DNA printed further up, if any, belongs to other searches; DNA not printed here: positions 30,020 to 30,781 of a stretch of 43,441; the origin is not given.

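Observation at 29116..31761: Candidate novel four-gene system: XRE-HTH / 299-aa unknown / degenerate RuvC-like / soluble Hanks Ser/Thr kinase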

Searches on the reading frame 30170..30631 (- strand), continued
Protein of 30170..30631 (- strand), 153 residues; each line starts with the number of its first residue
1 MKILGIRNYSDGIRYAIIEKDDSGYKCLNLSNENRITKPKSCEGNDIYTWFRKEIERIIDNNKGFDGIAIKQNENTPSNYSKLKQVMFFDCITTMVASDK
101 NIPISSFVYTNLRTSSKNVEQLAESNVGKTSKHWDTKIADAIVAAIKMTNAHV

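Call 43: find_related_loci(query=A2, collection=genome_contigs, flank=10000)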
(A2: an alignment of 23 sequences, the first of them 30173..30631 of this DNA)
Query A2 (153 aa) in genome_contigs; peptide patterns used: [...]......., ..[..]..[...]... (x = any residue, [..] = any of these).
74 stretches matched a pattern; 5 encode a relative of the query (tblastn E <= 1e-3); 5 distinct loci.
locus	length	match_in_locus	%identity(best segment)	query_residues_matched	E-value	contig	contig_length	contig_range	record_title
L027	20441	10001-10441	55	1-147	3e-52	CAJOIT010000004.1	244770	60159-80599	uncultured Bacteroidales bacterium isolate Red_deer_4_mag_224 genome assembly, contig: scaffold_12, whole genome shotgun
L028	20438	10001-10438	53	1-145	9e-49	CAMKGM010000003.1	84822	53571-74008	MAG: uncultured Bacteroidales bacterium isolate SRR12081292_bin.5_metaWRAP_v1.3_MAG genome assembly, contig: ERZ12289771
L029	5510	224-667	47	1-147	9e-41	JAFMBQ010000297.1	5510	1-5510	MAG: Algoriphagus sp. isolate CPBay_Spr15G08_9 NODE_4940_length_5510_cov_4.671861, whole genome shotgun sequence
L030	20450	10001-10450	43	2-150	3e-37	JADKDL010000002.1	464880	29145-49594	MAG: Bacteroidales bacterium isolate OdNW_18-Q3-R42-56_BATAC.352 tig00001386-10-4636930, whole genome shotgun sequence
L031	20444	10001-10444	49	1-147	3e-42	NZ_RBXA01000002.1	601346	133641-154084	Flavobacterium limicola strain DSM 15094 Ga0131128_102, whole genome shotgun sequence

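Call 49: find_related_loci(query=A5, collection=metagenome_contigs, flank=8000)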
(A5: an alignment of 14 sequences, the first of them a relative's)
Query A5 (153 aa) in metagenome_contigs; peptide patterns used: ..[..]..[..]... (x = any residue, [..] = any of these).
69 stretches matched a pattern; 44 encode a relative of the query (tblastn E <= 1e-3); 44 distinct loci.
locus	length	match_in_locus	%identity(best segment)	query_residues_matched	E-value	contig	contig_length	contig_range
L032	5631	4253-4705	86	1-151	5e-88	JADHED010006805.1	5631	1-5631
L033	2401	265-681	71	1-139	5e-69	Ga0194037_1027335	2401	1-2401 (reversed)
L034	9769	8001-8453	60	1-151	2e-59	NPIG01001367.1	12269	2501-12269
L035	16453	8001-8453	60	1-151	2e-59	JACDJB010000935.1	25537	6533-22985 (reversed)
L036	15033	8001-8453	60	1-151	3e-59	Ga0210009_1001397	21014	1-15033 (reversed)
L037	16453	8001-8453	60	1-151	1e-58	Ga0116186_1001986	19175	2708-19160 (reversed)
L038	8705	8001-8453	59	1-151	1e-58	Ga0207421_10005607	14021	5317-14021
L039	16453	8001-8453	58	1-151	2e-57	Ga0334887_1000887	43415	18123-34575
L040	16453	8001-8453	58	1-151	3e-57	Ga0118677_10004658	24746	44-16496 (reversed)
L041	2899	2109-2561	58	1-151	1e-56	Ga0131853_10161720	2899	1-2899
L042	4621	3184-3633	54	1-151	4e-53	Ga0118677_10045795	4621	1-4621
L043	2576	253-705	46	1-151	5e-42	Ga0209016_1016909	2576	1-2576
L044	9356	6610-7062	46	1-151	4e-41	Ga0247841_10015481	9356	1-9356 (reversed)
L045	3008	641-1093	46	1-151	5e-40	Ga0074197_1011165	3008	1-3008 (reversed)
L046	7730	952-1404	47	1-151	6e-39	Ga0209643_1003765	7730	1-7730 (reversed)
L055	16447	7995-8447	45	1-151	2e-37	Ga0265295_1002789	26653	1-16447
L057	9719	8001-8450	42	1-151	3e-37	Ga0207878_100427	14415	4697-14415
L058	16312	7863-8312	42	1-151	5e-37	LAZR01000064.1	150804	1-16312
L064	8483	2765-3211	38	1-149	1e-32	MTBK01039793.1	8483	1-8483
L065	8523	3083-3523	39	1-148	1e-32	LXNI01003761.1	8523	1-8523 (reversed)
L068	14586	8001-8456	38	1-152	5e-31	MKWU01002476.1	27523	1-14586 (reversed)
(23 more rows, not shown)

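Call 52: search_protein_families(library=pfam, proteins=[L039:3-2969:+, L039:2957-3661:+, L039:3637-8004:+, L039:9514-10929:+, L039:10904-12094:+, L039:12095-16054:+, L058:1300-7098:+, L058:7351-7776:+, L058:9508-10272:+, L068:9711-12980:-], max_evalue=0.001)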
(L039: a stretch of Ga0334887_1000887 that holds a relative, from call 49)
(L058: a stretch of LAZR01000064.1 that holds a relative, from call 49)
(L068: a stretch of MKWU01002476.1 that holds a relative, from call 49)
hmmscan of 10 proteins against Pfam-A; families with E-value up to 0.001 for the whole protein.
L039:3-2969:+ (988 aa): 4 families
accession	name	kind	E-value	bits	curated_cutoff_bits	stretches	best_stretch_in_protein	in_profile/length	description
PF00271.37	Helicase_C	-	4.3e-18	66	23.5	1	453-557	14-110/110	Helicase conserved C-terminal domain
PF00176.29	SNF2-rel_dom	-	3.7e-14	52.9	24.9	1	69-255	14-185/290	SNF2-related domain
PF04851.21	ResIII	-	3.5e-06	27.5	22.5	1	69-234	20-163/164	Type III restriction enzyme, res subunit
PF00270.35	DEAD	-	0.00033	20.9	26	0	73-236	15-163/167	DEAD/DEAH box helicase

L039:2957-3661:+ (234 aa): 0 families

L039:3637-8004:+ (1455 aa): 5 families
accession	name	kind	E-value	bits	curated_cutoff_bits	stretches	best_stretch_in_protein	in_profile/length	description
PF07669.17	Eco57I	-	1.3e-18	68.1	25.3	1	681-947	2-139/171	Eco57I restriction-modification methylase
PF20473.4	MmeI_Mtase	-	2.9e-14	53.3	27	2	599-703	12-86/259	MmeI, DNA-methyltransferase domain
PF20466.3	MmeI_TRD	-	2.4e-11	43.8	27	1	1177-1236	146-206/207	MmeI, target recognition domain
PF02384.22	N6_Mtase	-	0.00014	21.8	20.4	0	560-638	23-72/311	N-6 DNA Methylase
PF20464.3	MmeI_N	-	0.00093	20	27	0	161-259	101-179/181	MmeI, N-terminal domain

L039:9514-10929:+ (471 aa): 2 families
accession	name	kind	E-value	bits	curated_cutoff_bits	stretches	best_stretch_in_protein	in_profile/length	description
PF24390.1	PRTase-CE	-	5.9e-22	79.2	27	1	24-285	2-252/253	PRTase-CE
PF24409.1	wHTH-PRTase_assc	-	5.9e-07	29.9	27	1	323-399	3-83/83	wHTH-PRTase associated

L039:10904-12094:+ (396 aa): 1 family
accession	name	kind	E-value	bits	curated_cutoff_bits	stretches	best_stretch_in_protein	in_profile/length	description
PF00078.32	RVT_1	-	1.7e-17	64.3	29.6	1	85-305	1-192/205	Reverse transcriptase (RNA-dependent DNA polymerase)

L039:12095-16054:+ (1319 aa): 1 family
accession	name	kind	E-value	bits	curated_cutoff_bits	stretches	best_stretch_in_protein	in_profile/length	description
PF00271.37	Helicase_C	-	3.2e-07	31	23.5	1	1078-1124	63-109/110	Helicase conserved C-terminal domain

L058:1300-7098:+ (1932 aa): 7 families
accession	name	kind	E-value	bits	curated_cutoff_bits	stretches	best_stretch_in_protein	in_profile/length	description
PF13195.11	DUF4011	-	1.5e-36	126.2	22.2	1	128-334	1-158/158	Protein of unknown function (DUF4011)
PF18741.7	MTES_1575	-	8.4e-36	122.4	38.2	1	1704-1801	1-96/96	REase_MTES_1575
PF13086.12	AAA_11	-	2.6e-17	63.9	27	2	449-599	3-138/257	AAA domain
PF13087.12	AAA_12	-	8.1e-13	48.8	27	1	1475-1658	18-193/195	AAA domain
PF13245.12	AAA_19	-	8.3e-10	39.4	25.1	1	452-512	1-63/134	AAA domain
PF13604.12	AAA_30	-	1.3e-09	38.5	27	1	450-510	4-66/191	AAA domain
PF04851.21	ResIII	-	0.00043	20.7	22.5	0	461-556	22-114/164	Type III restriction enzyme, res subunit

L058:7351-7776:+ (141 aa): 4 families
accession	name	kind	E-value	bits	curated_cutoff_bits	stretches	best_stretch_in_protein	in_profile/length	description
PF00583.31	Acetyltransf_1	-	1.9e-14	54.3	20.7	1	32-129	20-116/116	Acetyltransferase (GNAT) family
PF13508.13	Acetyltransf_7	-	3.2e-10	40.7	27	1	45-130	3-83/84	Acetyltransferase (GNAT) domain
PF13673.13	Acetyltransf_10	-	1.2e-08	35.4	23.6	1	32-134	18-112/128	Acetyltransferase (GNAT) domain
PF08445.16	FR47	-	0.00012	22.4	22.1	1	76-136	25-84/86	FR47-like protein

L058:9508-10272:+ (254 aa): 1 family
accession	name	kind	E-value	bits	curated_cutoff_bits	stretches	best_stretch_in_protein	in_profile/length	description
PF01541.30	GIY-YIG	-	1.2e-05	26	22.6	1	38-78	3-42/78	GIY-YIG catalytic domain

L068:9711-12980:- (1089 aa): 2 families
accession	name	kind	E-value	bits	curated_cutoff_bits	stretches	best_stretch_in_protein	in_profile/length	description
PF00270.35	DEAD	-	9.4e-23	81.2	26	1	328-471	14-150/167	DEAD/DEAH box helicase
PF04851.21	ResIII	-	8.6e-06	26.2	22.5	1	309-448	3-136/164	Type III restriction enzyme, res subunit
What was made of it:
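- This is typical of autonomous embedded cassettes such as prrC or the PRTase-RT pair inserted next to it in L039 (call 52).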

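Call 66: search_protein_families(library=phrogs, proteins=[window:30170-30631:-], max_evalue=0.01)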
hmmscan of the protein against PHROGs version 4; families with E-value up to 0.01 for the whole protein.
window:30170-30631:- (153 aa): 0 families

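Call 67: search_dna_similar(query=window:30173-30631:-, collection=plasmids, mode=protein, max_evalue=0.001, max_rows=15)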
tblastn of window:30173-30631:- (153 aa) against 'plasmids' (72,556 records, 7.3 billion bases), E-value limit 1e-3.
Records with a match: 3; places in all: 3; records where one place covers at least 80% of the query: 3.
Best place of each record, by identity: <60% 3.
By first word of the organism name: Methylocystis 2; Novosphingobium 1.
By predicted mobility (MOB-suite, as given by PLSDB): non-mobilizable 2; conjugative 1.
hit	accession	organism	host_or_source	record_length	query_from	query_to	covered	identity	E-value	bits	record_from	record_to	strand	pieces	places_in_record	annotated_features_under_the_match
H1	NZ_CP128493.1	Novosphingobium resinovorum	pure cell culture,soil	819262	1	145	95%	31.5%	4e-18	87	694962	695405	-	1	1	hypothetical protein | restriction endonuclease subunit S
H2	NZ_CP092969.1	Methylocystis parvus OBBP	Bacterial Monoculture,Mud, soil or ...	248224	1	145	95%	31.5%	2e-16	82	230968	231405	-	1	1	hypothetical protein | restriction endonuclease subunit S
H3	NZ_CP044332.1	Methylocystis parvus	-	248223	1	145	95%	31.5%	2e-16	82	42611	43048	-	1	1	hypothetical protein | restriction endonuclease subunit S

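Call 68: search_dna_similar(query=window:30173-30631:-, collection=phages, mode=protein, max_evalue=0.001, max_rows=15)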
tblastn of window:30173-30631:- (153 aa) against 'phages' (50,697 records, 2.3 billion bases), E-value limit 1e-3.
No match.
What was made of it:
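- Tried and rejected: tblastn of the RuvC-like protein against phage genomes gave no match, so the protein is not phage-borne (call 68).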

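Call 69: get_annotated_region(hit=H1, flank=8000)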
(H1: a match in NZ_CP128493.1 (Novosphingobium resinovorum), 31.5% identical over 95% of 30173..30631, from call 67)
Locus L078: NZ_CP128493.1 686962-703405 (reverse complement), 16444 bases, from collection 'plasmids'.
description: Novosphingobium resinovorum strain HR1a plasmid pHR1a, complete sequence
organism: Novosphingobium resinovorum (NCBI taxid 158500)
taxonomy: Bacteria; Pseudomonadota; Alphaproteobacteria; Sphingomonadales; Sphingomonadaceae; Novosphingobium; Novosphingobium resinovorum
host: -; source: pure cell culture,soil; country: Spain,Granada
typing (MOB-suite, as given by PLSDB): conjugative; relaxase MOBF; mating-pair formation MPF_F
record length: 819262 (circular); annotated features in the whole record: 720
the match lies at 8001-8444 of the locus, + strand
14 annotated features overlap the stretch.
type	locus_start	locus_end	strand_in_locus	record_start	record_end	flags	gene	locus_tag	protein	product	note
CDS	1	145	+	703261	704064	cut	-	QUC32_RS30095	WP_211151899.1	SDR family oxidoreductase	-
CDS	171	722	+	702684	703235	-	-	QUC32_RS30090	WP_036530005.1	carboxymuconolactone decarboxylase family protein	-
CDS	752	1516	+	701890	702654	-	-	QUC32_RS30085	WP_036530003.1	SDR family NAD(P)-dependent oxidoreductase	-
CDS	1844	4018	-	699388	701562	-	-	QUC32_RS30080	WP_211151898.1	hypothetical protein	-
CDS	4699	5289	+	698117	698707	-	-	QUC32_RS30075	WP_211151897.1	restriction endonuclease subunit S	-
CDS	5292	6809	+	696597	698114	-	-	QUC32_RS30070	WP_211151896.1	type I restriction-modification system subunit M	GO:0006306 - DNA methylation [Evidence IEA]; GO:0009307 - DNA restriction-modification system [Evidence IEA]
CDS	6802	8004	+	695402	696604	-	-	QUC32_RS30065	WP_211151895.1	restriction endonuclease subunit S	-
CDS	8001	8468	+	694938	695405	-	-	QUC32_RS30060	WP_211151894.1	hypothetical protein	-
CDS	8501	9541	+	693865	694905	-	-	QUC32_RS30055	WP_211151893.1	serine/threonine-protein kinase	GO:0006468 - protein phosphorylation [Evidence IEA]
CDS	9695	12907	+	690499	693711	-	-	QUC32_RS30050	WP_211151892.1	HsdR family type I site-specific deoxyribonuclease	GO:0009307 - DNA restriction-modification system [Evidence IEA]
CDS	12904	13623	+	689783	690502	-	-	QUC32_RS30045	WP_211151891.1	SprT family zinc-dependent metalloprotease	GO:0006508 - proteolysis [Evidence IEA]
CDS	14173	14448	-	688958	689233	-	-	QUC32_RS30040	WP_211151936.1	HU family DNA-binding protein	GO:0030261 - chromosome condensation [Evidence IEA]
CDS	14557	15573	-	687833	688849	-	-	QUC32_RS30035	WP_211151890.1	MucR family transcriptional regulator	GO:0006355 - regulation of DNA-templated transcription [Evidence IEA]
CDS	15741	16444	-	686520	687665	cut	-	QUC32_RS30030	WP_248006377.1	GGDEF domain-containing protein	-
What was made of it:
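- Novosphingobium pHR1a has the same gene order (call 69).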

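Call 70: get_annotated_region(hit=H2, flank=8000)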
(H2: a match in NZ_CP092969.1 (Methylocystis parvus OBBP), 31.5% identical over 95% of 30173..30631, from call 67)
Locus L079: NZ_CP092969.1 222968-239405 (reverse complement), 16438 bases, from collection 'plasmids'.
description: Methylocystis parvus OBBP plasmid pMpar-1, complete sequence
organism: Methylocystis parvus OBBP (NCBI taxid 1134912)
taxonomy: Bacteria; Pseudomonadota; Alphaproteobacteria; Hyphomicrobiales; Methylocystaceae; Methylocystis; Methylocystis parvus; Methylocystis parvus OBBP
host: -; source: Bacterial Monoculture,Mud, soil or sediment; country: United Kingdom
typing (MOB-suite, as given by PLSDB): non-mobilizable
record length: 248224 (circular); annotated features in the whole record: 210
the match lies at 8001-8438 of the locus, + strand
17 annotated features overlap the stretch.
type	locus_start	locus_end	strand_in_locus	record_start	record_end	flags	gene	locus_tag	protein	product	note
CDS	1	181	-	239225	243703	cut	-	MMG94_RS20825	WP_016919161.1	strawberry notch-like NTP hydrolase domain-containing protein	-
CDS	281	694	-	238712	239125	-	-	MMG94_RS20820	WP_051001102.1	hypothetical protein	-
CDS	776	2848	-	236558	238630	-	-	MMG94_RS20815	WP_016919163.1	ParB/RepB/Spo0J family partition protein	-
CDS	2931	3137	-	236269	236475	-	-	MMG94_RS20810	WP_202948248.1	hypothetical protein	-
CDS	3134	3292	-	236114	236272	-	-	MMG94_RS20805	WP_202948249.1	hypothetical protein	-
CDS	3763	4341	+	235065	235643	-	-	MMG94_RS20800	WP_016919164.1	restriction endonuclease subunit S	GO:0006304 - DNA modification [Evidence IEA]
CDS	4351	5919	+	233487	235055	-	-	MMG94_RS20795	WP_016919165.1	type I restriction-modification system subunit M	GO:0006306 - DNA methylation [Evidence IEA]; GO:0009307 - DNA restriction-modification system [Evidence IEA]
CDS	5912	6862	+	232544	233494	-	-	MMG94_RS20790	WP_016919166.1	GIY-YIG nuclease family protein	-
CDS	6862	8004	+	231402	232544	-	-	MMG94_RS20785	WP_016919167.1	restriction endonuclease subunit S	GO:0006304 - DNA modification [Evidence IEA]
CDS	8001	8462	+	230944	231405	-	-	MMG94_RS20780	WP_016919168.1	hypothetical protein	-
CDS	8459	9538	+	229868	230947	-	-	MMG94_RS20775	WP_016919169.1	serine/threonine-protein kinase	GO:0006468 - protein phosphorylation [Evidence IEA]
CDS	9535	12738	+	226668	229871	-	-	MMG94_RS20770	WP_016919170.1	HsdR family type I site-specific deoxyribonuclease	GO:0009307 - DNA restriction-modification system [Evidence IEA]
CDS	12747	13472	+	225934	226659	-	-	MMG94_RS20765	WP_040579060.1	SprT family zinc-dependent metalloprotease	GO:0006508 - proteolysis [Evidence IEA]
CDS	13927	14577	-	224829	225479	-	-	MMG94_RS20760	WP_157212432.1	toprim domain-containing protein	-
CDS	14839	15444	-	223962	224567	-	-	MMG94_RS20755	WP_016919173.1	hypothetical protein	-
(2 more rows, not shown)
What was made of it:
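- In Methylocystis parvus pMpar-1 the junctions hsdS/RuvC-like, RuvC-like/kinase and kinase/hsdR each overlap by 4 nt (call 70).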

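Call 88: search_protein_families(library=pfam, proteins=[L037:9514-13374:+, L037:13371-15218:+, L037:15190-16002:+, L055:4473-6470:+, L055:6463-7992:+, L055:9505-10758:+, L055:10755-11921:+, L055:11851-15990:+, L057:3575-5842:+, L068:6801-7760:+], max_evalue=0.001)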
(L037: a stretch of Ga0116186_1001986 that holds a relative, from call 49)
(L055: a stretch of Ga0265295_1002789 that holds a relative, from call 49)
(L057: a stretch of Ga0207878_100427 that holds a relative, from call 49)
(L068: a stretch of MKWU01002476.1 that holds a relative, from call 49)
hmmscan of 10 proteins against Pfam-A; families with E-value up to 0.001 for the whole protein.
L037:9514-13374:+ (1286 aa): 1 family
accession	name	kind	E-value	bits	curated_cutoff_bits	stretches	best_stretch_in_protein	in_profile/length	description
PF00271.37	Helicase_C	-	6.7e-07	30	23.5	1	1045-1090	63-108/110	Helicase conserved C-terminal domain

L037:13371-15218:+ (615 aa): 1 family
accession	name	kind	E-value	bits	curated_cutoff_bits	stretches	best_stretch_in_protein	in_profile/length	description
PF09369.15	MZB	-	1.3e-11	45.5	24.2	1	475-576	1-80/80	MrfA Zn-binding domain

L037:15190-16002:+ (270 aa): 2 families
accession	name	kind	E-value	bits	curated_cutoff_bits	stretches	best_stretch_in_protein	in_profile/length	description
PF13091.12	PLDc_2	-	6.3e-17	62.1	27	1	118-254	1-130/132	PLD-like domain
PF00614.28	PLDc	-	0.00011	22.5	21.9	1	203-226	3-26/28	Phospholipase D Active site motif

L055:4473-6470:+ (665 aa): 3 families
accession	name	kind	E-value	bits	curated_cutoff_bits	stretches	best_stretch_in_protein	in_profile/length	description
PF02384.22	N6_Mtase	-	1.2e-22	81.1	20.4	1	311-636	3-252/311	N-6 DNA Methylase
PF07669.17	Eco57I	-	5.3e-08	33.6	25.3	1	429-570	17-154/171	Eco57I restriction-modification methylase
PF01170.24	UPF0020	-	3.4e-05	24.1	22.3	1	390-489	37-133/197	RMKL-like, methyltransferase domain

L055:6463-7992:+ (509 aa): 1 family
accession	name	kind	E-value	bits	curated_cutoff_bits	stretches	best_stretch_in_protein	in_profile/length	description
PF01420.25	Methylase_S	-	2.1e-18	67.5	22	2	304-451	6-145/168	Type I restriction modification DNA specificity domain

L055:9505-10758:+ (417 aa): 0 families

L055:10755-11921:+ (388 aa): 0 families

L055:11851-15990:+ (1379 aa): 0 families

L057:3575-5842:+ (755 aa): 4 families
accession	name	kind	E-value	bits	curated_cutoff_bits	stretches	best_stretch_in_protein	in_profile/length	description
PF09317.16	ACDH_C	-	5.8e-68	230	25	1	448-732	1-284/284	Acyl-CoA dehydrogenase, C-terminal, bacterial type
PF02771.21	Acyl-CoA_dh_N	-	6.2e-14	52.8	22.9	1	80-166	28-112/113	Acyl-CoA dehydrogenase, N-terminal domain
PF00441.29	Acyl-CoA_dh_1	-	1.5e-12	48.3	22.4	1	294-434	1-138/150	Acyl-CoA dehydrogenase, C-terminal domain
PF02770.24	Acyl-CoA_dh_M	-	5.4e-10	39.7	33.3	1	171-271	1-88/97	Acyl-CoA dehydrogenase, middle domain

L068:6801-7760:+ (319 aa): 1 family
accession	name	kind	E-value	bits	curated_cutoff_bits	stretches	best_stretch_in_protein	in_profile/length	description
PF10987.13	DUF2806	-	1.1e-34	120.7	24.5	1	79-305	2-221/221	Protein of unknown function (DUF2806)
